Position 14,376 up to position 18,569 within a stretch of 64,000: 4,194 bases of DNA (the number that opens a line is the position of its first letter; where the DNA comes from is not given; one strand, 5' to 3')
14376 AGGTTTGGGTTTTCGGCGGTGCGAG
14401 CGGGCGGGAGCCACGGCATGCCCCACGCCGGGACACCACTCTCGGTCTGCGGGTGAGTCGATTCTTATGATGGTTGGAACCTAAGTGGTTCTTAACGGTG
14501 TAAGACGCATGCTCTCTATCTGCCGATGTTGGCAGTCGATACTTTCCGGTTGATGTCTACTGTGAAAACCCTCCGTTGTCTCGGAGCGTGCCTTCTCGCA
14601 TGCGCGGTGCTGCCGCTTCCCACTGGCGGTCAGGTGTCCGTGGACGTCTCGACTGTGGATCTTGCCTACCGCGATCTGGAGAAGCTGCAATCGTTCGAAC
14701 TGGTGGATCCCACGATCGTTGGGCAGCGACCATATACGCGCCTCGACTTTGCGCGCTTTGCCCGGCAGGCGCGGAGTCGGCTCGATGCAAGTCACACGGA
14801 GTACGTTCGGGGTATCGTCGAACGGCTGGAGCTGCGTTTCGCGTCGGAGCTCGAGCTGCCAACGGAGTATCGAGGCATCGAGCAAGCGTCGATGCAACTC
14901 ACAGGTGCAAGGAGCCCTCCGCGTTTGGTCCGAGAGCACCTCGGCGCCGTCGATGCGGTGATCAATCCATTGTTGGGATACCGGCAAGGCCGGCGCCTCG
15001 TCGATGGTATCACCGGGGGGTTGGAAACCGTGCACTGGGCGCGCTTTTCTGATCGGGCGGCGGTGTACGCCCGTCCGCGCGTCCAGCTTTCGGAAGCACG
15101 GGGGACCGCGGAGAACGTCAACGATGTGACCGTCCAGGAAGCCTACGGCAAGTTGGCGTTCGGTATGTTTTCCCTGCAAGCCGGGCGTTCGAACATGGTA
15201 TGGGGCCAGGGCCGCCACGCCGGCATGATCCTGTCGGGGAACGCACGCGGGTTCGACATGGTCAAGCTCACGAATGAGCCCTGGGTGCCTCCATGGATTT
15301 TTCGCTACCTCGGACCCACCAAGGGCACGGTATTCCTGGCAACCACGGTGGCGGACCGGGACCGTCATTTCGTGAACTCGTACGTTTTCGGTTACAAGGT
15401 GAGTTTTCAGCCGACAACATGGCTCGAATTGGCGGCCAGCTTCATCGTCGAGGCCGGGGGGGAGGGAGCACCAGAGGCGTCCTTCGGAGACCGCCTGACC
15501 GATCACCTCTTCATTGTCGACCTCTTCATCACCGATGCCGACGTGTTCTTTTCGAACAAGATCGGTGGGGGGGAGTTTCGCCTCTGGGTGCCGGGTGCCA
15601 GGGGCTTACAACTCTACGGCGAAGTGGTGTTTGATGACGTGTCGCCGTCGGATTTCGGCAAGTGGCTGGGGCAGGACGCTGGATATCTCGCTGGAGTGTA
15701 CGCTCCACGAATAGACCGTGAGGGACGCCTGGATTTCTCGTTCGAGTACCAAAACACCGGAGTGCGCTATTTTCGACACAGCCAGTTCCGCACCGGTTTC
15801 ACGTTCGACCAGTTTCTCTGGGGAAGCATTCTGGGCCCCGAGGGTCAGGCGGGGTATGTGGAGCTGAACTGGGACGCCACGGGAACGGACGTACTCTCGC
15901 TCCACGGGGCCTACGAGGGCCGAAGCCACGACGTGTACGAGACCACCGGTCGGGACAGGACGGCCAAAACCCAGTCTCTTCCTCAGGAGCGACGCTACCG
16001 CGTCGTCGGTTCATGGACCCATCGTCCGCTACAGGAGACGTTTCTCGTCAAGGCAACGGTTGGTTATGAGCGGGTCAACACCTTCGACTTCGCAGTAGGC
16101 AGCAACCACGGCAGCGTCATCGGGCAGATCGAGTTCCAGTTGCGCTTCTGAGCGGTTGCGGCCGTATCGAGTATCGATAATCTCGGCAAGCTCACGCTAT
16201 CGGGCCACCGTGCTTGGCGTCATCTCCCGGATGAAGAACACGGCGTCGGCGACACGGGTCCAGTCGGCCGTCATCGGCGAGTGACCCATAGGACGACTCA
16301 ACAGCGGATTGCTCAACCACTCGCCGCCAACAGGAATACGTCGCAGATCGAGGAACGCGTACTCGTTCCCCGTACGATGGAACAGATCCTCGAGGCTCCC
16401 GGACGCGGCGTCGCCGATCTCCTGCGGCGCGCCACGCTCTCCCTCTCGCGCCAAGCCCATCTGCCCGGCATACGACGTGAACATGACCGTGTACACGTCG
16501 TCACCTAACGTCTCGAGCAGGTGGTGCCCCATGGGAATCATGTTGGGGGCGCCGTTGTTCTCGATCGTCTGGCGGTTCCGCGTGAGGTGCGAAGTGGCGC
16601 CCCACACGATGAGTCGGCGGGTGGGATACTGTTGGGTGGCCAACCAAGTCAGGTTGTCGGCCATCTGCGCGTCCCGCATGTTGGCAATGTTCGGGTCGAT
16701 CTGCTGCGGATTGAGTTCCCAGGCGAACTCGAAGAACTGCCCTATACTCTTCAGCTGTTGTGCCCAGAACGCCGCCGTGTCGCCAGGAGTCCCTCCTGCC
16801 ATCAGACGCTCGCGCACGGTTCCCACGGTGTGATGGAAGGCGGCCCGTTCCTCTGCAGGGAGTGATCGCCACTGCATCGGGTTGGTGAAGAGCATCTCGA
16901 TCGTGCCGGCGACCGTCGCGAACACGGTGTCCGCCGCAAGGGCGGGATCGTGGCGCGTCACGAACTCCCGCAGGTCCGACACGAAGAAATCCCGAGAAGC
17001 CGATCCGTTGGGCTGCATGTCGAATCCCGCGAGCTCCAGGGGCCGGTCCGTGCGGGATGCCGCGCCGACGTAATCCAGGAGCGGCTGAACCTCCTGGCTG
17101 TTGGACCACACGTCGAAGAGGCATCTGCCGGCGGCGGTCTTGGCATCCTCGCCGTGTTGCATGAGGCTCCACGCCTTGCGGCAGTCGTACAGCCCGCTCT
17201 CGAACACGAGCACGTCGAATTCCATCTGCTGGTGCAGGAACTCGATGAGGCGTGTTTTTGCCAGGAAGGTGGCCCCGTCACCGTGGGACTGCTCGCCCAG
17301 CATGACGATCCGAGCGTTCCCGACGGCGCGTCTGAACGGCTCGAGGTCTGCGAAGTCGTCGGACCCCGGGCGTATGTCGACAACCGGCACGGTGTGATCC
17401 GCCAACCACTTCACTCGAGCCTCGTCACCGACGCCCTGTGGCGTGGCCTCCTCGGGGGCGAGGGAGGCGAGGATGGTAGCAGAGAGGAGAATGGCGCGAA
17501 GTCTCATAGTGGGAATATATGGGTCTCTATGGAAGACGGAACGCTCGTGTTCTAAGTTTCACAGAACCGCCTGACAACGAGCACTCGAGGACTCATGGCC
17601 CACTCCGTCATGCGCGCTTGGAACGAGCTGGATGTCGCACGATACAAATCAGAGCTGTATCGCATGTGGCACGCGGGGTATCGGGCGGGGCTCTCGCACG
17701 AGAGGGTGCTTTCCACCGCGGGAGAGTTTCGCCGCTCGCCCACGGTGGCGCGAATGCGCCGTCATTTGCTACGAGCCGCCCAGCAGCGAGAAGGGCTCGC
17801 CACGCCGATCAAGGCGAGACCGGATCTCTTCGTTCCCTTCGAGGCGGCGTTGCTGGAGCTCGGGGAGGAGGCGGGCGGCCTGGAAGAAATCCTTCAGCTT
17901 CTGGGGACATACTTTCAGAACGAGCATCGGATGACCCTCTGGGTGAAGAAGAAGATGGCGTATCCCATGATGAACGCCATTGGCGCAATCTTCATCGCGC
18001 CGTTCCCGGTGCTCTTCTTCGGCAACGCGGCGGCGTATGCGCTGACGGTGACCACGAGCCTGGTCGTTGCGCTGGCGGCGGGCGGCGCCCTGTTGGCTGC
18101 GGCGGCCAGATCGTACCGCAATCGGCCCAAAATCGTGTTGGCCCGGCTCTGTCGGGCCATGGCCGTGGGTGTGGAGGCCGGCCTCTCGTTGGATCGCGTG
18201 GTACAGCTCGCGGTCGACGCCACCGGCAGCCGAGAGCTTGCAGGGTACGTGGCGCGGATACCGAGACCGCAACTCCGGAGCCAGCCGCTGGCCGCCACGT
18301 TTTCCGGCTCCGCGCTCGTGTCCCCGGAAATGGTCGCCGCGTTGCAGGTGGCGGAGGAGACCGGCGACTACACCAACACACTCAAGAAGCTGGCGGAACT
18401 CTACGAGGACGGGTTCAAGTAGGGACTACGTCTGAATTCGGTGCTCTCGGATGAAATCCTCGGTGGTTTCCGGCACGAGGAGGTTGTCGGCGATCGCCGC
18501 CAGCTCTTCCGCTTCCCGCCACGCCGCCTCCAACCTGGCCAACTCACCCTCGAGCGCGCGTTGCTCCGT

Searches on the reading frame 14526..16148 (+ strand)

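Call 22: search_protein_families(library=pfam, proteins=[window:14526-16148:+], max_evalue=0.0001)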
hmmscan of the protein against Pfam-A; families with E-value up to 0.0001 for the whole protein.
window:14526-16148:+ (541 aa): 1 family
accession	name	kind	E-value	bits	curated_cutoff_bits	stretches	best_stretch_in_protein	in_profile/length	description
PF14052.12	Caps_assemb_Wzi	-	2e-49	169.1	30.1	1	170-525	39-386/392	Capsule assembly protein Wzi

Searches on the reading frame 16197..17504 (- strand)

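Call 22: search_protein_families(library=pfam, proteins=[window:16197-17504:-], max_evalue=0.0001)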
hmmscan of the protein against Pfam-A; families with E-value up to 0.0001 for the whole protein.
window:16197-17504:- (435 aa): 1 family
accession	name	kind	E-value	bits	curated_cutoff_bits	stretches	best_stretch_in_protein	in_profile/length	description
PF05139.19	Erythro_esteras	-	1.1e-36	127.7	26.4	1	92-420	2-350/358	Erythromycin esterase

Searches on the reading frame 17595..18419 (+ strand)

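Call 23: search_protein_families(library=pfam, proteins=[window:17595-18419:+], max_evalue=0.0001)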
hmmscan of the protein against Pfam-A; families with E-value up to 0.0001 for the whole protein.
window:17595-18419:+ (275 aa): 1 family
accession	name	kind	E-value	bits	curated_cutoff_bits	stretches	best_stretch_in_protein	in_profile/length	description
PF00482.28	T2SSF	-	1.3e-22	80.5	25.2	2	27-141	7-122/125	Type II secretion system (T2SS), protein F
